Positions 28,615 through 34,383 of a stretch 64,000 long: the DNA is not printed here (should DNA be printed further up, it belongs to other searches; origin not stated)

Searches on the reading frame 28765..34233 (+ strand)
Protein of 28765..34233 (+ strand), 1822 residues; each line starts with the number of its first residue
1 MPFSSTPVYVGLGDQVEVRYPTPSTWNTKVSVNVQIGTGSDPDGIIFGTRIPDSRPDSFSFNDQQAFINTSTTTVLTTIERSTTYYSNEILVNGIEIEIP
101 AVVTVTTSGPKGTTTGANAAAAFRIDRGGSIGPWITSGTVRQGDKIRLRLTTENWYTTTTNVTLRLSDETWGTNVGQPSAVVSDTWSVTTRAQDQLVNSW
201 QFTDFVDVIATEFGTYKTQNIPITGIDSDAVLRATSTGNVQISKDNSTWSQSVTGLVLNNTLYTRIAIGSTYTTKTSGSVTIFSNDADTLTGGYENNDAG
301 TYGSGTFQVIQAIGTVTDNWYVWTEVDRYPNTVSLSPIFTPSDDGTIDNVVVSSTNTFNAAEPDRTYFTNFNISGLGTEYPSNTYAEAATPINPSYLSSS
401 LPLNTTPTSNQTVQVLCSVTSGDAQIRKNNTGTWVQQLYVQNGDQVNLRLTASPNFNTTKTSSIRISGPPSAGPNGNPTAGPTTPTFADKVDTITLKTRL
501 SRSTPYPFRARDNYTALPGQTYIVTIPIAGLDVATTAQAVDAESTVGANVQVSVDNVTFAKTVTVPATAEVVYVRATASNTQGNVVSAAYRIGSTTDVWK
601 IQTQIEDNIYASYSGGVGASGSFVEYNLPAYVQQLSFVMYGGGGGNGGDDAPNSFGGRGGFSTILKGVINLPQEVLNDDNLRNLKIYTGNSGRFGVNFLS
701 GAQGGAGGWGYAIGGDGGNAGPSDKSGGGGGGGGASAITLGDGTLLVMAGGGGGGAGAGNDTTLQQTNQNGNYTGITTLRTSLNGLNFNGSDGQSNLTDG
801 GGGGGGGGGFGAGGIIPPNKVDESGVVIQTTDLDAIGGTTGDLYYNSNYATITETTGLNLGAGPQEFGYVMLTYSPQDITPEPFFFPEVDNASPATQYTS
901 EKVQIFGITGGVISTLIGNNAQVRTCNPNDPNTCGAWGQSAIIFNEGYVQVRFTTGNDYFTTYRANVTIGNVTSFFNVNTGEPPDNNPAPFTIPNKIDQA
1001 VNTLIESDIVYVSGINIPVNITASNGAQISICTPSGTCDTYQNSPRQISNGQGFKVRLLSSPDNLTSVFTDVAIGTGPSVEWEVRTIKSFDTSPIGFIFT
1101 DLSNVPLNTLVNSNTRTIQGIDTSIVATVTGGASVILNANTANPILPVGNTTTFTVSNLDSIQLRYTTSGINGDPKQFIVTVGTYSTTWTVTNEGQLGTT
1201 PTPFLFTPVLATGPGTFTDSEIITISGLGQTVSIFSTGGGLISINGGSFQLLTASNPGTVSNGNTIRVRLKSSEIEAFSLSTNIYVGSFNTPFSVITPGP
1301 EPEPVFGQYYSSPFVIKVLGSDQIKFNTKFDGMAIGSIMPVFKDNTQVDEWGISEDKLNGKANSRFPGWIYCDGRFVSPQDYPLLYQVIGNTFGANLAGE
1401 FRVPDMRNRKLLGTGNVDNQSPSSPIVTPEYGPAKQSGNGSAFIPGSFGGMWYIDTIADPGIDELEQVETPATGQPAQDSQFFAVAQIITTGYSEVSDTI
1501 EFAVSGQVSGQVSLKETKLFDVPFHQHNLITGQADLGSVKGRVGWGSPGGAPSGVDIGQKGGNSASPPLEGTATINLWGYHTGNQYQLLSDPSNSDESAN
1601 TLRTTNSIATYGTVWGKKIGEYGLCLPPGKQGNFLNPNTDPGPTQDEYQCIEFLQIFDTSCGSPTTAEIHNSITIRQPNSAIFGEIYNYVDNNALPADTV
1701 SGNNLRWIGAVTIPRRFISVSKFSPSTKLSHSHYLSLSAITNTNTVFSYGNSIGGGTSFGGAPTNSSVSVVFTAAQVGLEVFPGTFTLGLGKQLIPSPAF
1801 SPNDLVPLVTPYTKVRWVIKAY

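Call 9: search_protein_families(library=phrogs, proteins=[window:28765-34233:+], max_evalue=0.00001)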
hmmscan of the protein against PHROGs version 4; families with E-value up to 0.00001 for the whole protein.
window:28765-34233:+ (1822 aa): 2 families
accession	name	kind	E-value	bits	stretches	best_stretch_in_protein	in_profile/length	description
phrog_4924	-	tail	3.3e-121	407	4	1320-1822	549-1022/1022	short tail fiber protein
phrog_30655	-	head and packaging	4.4e-22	78.4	2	577-849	946-1217/1678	virion structural protein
